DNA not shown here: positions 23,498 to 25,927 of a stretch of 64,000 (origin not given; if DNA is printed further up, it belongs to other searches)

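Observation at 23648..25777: DnaJ-type (CxxCxGxG x4) zinc finger fused to an OB-fold / DHH / DHHA1 RecJ-like nuclease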

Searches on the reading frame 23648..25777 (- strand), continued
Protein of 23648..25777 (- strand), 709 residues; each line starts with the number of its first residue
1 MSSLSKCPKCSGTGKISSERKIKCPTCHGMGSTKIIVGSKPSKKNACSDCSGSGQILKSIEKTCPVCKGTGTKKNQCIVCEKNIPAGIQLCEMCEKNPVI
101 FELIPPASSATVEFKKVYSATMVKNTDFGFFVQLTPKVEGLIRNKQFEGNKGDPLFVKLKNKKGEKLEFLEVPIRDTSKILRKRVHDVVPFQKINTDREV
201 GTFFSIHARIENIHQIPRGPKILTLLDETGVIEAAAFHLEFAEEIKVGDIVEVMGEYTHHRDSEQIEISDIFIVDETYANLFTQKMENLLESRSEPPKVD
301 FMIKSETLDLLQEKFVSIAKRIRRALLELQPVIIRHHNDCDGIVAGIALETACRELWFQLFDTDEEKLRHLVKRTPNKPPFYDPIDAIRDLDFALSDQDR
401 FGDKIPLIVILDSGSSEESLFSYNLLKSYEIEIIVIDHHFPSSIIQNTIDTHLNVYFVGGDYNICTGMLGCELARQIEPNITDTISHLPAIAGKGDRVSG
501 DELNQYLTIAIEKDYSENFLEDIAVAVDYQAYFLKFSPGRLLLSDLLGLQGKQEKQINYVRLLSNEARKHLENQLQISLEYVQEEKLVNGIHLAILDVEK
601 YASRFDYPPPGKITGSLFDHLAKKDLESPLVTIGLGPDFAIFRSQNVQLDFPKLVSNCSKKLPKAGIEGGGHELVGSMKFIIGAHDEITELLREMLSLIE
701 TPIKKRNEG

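Call 17: find_encoding_contigs(protein=P0001, flank=10000, max_places=3)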
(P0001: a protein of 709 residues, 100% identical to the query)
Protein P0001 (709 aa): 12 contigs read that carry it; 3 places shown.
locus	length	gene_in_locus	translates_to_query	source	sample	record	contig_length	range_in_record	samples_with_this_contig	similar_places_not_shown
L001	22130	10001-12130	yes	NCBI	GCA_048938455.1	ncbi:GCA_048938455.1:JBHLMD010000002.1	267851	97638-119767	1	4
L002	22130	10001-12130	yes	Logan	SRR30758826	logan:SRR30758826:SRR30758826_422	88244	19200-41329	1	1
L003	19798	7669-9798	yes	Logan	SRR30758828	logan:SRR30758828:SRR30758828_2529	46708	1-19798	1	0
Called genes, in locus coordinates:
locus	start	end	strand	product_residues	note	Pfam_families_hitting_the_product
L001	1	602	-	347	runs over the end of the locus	PF01384:PHO4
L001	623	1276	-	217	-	PF01865:PhoU_div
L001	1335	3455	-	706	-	PF01170:UPF0020 (faint), PF01555:N6_N4_Mtase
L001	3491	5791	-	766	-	PF02384:N6_Mtase, PF20473:MmeI_Mtase, PF07669:Eco57I, PF22008:BpuSI_TRD (faint)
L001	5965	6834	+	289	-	PF00583:Acetyltransf_1, PF13673:Acetyltransf_10 (weak), PF13508:Acetyltransf_7 (weak), PF13527:Acetyltransf_9 (weak), PF00583:Acetyltransf_1, PF13673:Acetyltransf_10, PF13508:Acetyltransf_7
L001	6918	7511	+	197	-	-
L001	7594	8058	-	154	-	-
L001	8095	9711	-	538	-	PF00149:Metallophos, PF12850:Metallophos_2 (faint)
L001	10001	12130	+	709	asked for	PF00684:DnaJ_CXXCXGXG, PF01336:tRNA_anti-codon (weak), PF01368:DHH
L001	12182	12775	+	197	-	PF00583:Acetyltransf_1, PF13527:Acetyltransf_9 (weak), PF13508:Acetyltransf_7 (weak)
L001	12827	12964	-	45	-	-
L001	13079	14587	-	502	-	PF01555:N6_N4_Mtase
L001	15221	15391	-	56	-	-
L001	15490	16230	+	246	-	PF00005:ABC_tran, PF02463:SMC_N, PF13304:AAA_21 (faint)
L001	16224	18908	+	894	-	PF02687:FtsX, PF12704:MacB_PCD (weak), PF02687:FtsX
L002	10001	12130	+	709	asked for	PF00684:DnaJ_CXXCXGXG, PF01336:tRNA_anti-codon (weak), PF01368:DHH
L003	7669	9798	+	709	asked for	PF00684:DnaJ_CXXCXGXG, PF01336:tRNA_anti-codon (weak), PF01368:DHH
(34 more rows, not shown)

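Call 18: find_encoding_contigs(protein=P0013, flank=10000, max_places=2)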
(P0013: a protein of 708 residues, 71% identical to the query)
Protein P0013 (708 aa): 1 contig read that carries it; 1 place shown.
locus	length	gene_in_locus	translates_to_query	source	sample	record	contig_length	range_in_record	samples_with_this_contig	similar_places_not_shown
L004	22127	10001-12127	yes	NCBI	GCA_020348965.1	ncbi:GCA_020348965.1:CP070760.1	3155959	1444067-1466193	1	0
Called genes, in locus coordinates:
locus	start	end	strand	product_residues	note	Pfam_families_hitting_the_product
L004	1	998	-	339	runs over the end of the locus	PF01384:PHO4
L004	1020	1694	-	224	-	PF01865:PhoU_div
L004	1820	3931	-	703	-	PF01555:N6_N4_Mtase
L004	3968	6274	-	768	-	PF02384:N6_Mtase, PF20473:MmeI_Mtase, PF07669:Eco57I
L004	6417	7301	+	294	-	PF00583:Acetyltransf_1 (weak), PF13673:Acetyltransf_10 (weak), PF13508:Acetyltransf_7 (weak), PF00583:Acetyltransf_1, PF13673:Acetyltransf_10 (weak), PF13508:Acetyltransf_7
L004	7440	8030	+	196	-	-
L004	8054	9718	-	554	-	PF00149:Metallophos, PF12850:Metallophos_2 (faint), PF00149:Metallophos (weak)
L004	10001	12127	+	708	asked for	PF00684:DnaJ_CXXCXGXG (faint), PF01336:tRNA_anti-codon (weak), PF01368:DHH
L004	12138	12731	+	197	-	PF00583:Acetyltransf_1 (weak), PF13527:Acetyltransf_9 (weak), PF13673:Acetyltransf_10 (faint)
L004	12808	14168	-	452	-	PF01555:N6_N4_Mtase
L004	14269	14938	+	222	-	PF00005:ABC_tran, PF13304:AAA_21 (weak)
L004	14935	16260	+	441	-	PF12679:ABC2_membrane_2, PF12698:ABC2_membrane_3, PF01061:ABC2_membrane (weak), PF12730:ABC2_membrane_4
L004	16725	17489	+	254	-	PF00005:ABC_tran, PF13304:AAA_21 (weak)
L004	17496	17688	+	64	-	-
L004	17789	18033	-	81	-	PF01654:Cyt_bd_oxida_I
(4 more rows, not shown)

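Call 19: find_encoding_contigs(protein=P0050, flank=10000, max_places=2)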
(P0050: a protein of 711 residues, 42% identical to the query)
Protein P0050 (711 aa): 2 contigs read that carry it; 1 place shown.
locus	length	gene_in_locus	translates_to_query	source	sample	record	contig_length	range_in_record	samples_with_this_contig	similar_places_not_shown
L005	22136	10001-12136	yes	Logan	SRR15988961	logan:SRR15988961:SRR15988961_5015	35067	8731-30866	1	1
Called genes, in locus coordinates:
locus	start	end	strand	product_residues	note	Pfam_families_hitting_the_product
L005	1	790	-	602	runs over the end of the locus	PF00801:PKD (faint), PF18911:PKD_4 (weak)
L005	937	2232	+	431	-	PF03951:Gln-synt_N, PF00120:Gln-synt_C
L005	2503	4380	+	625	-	-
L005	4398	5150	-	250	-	PF00005:ABC_tran, PF13166:AAA_13 (faint)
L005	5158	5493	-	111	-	-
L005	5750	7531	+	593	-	PF13414:TPR_11 (weak), PF13414:TPR_11 (weak), PF13432:TPR_16, PF13431:TPR_17, PF00515:TPR_1, PF07719:TPR_2, PF13414:TPR_11, PF13424:TPR_12, +23 more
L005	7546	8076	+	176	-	-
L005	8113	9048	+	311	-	-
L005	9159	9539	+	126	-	-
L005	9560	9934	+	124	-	-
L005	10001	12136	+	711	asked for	PF00684:DnaJ_CXXCXGXG (weak), PF01336:tRNA_anti-codon, PF01368:DHH (weak)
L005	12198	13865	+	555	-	-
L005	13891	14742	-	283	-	PF13344:Hydrolase_6, PF00702:Hydrolase, PF13419:HAD_2 (weak), PF13242:Hydrolase_like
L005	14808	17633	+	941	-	PF00082:Peptidase_S8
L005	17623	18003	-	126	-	PF03259:Robl_LC7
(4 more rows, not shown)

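Call 24: find_related_loci(query=A2, collection=genome_contigs, flank=3000)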
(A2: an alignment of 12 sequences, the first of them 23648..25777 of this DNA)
Query A2 (709 aa) in genome_contigs; peptide patterns used: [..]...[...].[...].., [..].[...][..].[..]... (x = any residue, [..] = any of these).
599 stretches matched a pattern (row limit reached: there are more); 514 encode a relative of the query (tblastn E <= 1e-3); the best 80 are kept; 80 distinct loci.
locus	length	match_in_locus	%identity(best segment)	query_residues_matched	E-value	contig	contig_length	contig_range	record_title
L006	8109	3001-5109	76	2-703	0e+0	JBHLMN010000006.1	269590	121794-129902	MAG: Promethearchaeota archaeon isolate DZ2M.341 DZ2M.341@46, whole genome shotgun sequence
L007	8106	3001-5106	66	1-703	0e+0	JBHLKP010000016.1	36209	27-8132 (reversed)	MAG: Candidatus Hodarchaeota archaeon isolate DZ1M.117 DZ1M.117@3515, whole genome shotgun sequence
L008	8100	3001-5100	66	1-701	0e+0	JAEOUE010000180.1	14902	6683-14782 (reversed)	MAG: Candidatus Hodarchaeum mangrovi isolate FT_5_011 k127_24889476, whole genome shotgun sequence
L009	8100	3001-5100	61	7-703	0e+0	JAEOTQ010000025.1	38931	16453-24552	MAG: Candidatus Hodarchaeota archaeon isolate YT2_065 k127_4402277, whole genome shotgun sequence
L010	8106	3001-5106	58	7-705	0e+0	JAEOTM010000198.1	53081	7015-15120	MAG: Candidatus Hodarchaeota archaeon isolate YT2_004 k127_69979466, whole genome shotgun sequence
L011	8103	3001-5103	60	1-699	0e+0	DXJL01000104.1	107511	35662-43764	MAG TPA_asm: Candidatus Heimdallarchaeota archaeon isolate MAG_8 k141_2959856, whole genome shotgun sequence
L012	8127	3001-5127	40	1-701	4e-168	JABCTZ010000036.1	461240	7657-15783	MAG: Candidatus Heimdallarchaeota archaeon isolate HM7_B34 k127_2098272, whole genome shotgun sequence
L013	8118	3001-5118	40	5-701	8e-168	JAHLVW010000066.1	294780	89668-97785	MAG: Candidatus Heimdallarchaeota archaeon isolate 12F4_9 k141_48828, whole genome shotgun sequence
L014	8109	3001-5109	40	6-697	4e-164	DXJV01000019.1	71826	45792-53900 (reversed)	MAG TPA_asm: Candidatus Heimdallarchaeota archaeon isolate MAG_147 k141_688090, whole genome shotgun sequence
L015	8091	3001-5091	42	7-697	2e-163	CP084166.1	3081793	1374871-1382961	MAG: Candidatus Heimdallarchaeum aukensis isolate PM71 chromosome, complete genome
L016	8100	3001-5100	40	6-696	2e-160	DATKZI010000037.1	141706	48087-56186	MAG TPA_asm: Candidatus Bathyarchaeia archaeon isolate SMAG_U14241 k141_1470958, whole genome shotgun sequence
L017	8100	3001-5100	41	5-700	1e-159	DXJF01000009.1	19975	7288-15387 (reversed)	MAG TPA_asm: Candidatus Heimdallarchaeota archaeon isolate CR1378_bin_8 k127_7929, whole genome shotgun sequence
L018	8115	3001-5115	40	5-705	2e-155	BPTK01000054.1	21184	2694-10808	MAG: Candidatus Heimdallarchaeota archaeon 7H_bin4 DNA, 7H_mb2_bin4_NODE_163, whole genome shotgun sequence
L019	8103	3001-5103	40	5-701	3e-153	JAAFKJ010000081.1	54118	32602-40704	MAG: Candidatus Heimdallarchaeota archaeon isolate C4.bin.22 k83_720171, whole genome shotgun sequence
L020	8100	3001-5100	39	5-700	6e-150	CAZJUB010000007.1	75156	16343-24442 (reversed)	MAG TPA_asm: uncultured archaeon isolate SRP214966_co4_346 genome assembly, contig: NODE_134_length_75156_cov_43.270050,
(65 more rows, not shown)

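Call 32: search_protein_representatives(protein=window:23648-25777:-)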
Query: 709 residues. Proteins with E-value up to 0.001 (for the whole library): 590; up to 1e-10: 381; up to 1e-30: 203. The best 150 are listed.
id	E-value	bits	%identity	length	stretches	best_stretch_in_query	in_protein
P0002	0.0e+00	1253.0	78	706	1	6-701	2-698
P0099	2.9e-177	607.7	45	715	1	3-697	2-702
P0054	1.5e-160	552.4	41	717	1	4-703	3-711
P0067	1.5e-145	502.9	41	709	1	5-690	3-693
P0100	2.1e-142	492.5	38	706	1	5-699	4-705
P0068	6.0e-137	474.4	40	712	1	6-696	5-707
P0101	6.2e-127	441.3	38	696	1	6-692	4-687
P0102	8.7e-126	437.5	35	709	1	5-692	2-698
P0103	7.0e-125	434.5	37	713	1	7-696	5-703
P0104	8.2e-122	424.4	37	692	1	6-696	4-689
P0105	2.3e-118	413.0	37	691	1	6-689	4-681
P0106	3.2e-112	392.7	35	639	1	99-697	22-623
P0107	8.5e-110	384.7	38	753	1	5-697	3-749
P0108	7.0e-109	381.7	38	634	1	96-695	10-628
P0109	2.7e-106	373.1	36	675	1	44-698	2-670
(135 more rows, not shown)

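Call 37: predict_structure(alignment_id=A3)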
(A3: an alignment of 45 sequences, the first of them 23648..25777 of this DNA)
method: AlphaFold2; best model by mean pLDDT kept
length: 709 residues; sequences in the alignment: 45
mean_pLDDT: 88.0   pTM: 0.78
mean pLDDT of the five models: 88.0, 86.8, 86.4, 85.3, 85.1
residues with pLDDT >= 90: 394; 70-90: 282; 50-70: 26; < 50: 7
segments of 3 or more residues with pLDDT < 50: 705-709
pLDDT, mean of each block of 10 residues (from residue 1): 66 78 80 66 75 79 77 74 73 75 88 89 89 91 83 89 90 75 86 91 94 86 91 83 80 92 89 90 93 95 98 98 95 95 97 93 77 89 92 90 92 90 96 95 91 95 95 98 98 93 98 96 96 82 94 94 96 92 93 92 82 91 91 92 88 87 86 82 92 91 52
secondary structure, 60 per line:
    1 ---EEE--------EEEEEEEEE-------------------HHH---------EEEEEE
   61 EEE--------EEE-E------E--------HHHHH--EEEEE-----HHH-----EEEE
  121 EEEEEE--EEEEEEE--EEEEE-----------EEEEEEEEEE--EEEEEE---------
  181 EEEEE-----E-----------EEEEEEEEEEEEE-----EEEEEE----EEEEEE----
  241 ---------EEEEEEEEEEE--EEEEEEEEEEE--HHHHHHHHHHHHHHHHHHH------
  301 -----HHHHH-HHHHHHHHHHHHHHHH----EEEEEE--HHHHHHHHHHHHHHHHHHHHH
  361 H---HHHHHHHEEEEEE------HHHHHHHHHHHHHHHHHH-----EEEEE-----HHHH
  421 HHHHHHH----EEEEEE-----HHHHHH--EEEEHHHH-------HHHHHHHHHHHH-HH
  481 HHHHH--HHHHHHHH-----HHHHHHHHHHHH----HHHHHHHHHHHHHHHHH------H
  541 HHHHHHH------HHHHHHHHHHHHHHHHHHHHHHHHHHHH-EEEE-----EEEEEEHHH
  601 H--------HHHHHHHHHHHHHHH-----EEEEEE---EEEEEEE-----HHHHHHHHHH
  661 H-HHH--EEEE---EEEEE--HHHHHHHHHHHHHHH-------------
elements in order (helices of 4 or more, strands of 3 or more residues): E4-6 E15-23 E55-63 E72-74 H92-96 E99-103 E117-126 E129-135 E138-142 E154-163 E166-171 E181-185 E203-215 E221-226 E231-236 E250-260 E263-273 H276-294 H306-310 H312-327 E332-337 H340-361 H365-371 E372-377 H384-401 E407-411 H417-427 E432-437 H443-448 E451-454 H455-458 H466-477 H479-485 H488-495 H501-512 H517-533 H540-547 H554-581 E583-586 E592-597 H598-601 H610-624 E630-635 E639-645 H651-661 E668-671 E675-679 H682-696

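Call 43: fold_search(model_id=the predicted structure, library=pdb)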
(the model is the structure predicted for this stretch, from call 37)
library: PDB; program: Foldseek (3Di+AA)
matches with E <= 10: 1190; with E <= 0.001: 276
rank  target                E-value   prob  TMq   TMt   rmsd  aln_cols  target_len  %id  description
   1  5yh1                  1.3e-46  1.00  0.58  0.93   1.9       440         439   39  Member of s1p family of ribosomal proteins PF0399 DHH domain (released 2018-08-01)
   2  5f55_A                8.8e-15  1.00  0.41  0.41  10.4       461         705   14  Structure of RecJ complexed with DNA (released 2016-06-15)
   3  7bih_A                9.9e-15  1.00  0.37  0.57   7.9       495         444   13  Crystal structure of RecJ-Cdc45 from Methanothermobacter Thermoautotrophicus in the closed state. (released 2022-07-27)
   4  7bjq_A                1.2e-14  1.00  0.39  0.58   5.4       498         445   14  Crystal structure of RecJCdc45 from Methanothermobacter thermoautotroficus in complex with ssDNA (released 2022-07-27)
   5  7ykv_A                1.3e-14  1.00  0.36  0.55   9.7       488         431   16  The structure of archaeal nuclease RecJ2 from Methanocaldococcus jannaschii (released 2023-07-26)
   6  7bhi_B                2.1e-14  1.00  0.37  0.56   5.6       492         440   14  Crystal structure of RecJ-Cdc45 from Methanothermobacter Thermoautotrophicus (released 2022-07-20)
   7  7bih_B                3.9e-14  1.00  0.39  0.60   5.1       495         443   14  Crystal structure of RecJ-Cdc45 from Methanothermobacter Thermoautotrophicus in the closed state. (released 2022-07-27)
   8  7bhi_A                3.9e-14  1.00  0.38  0.57   5.6       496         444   14  Crystal structure of RecJ-Cdc45 from Methanothermobacter Thermoautotrophicus (released 2022-07-20)
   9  6lrd_A                5.8e-14  1.00  0.39  0.40   5.7       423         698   15  Structure of RecJ complexed with a 5'-P-dSpacer-modified ssDNA (released 2020-08-26)
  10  5f54                  6.2e-14  1.00  0.40  0.41   4.8       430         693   14  Structure of RecJ complexed with dTMP (released 2016-06-15)
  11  7e15_A                7.7e-14  1.00  0.29  0.42  10.7       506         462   16  Protein ternary complex working for DNA replication initiation (released 2021-10-06)
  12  5f56_A                1.0e-13  1.00  0.40  0.41  10.4       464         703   13  Structure of RecJ complexed with DNA and SSB-ct (released 2016-06-15)
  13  8y30_A                1.0e-13  1.00  0.39  0.37   8.4       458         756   16  Crystal structure of Staphylococcus aureus RecJ protein in complex with Mg2+ (released 2025-01-29)
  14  7ykv_B                1.0e-13  1.00  0.34  0.52   8.7       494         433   14  The structure of archaeal nuclease RecJ2 from Methanocaldococcus jannaschii (released 2023-07-26)
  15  7yor_A                1.0e-13  1.00  0.33  0.52   9.8       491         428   16  Recj2 and dCMP complex from Methanocaldococcus jannaschii (released 2023-08-02)
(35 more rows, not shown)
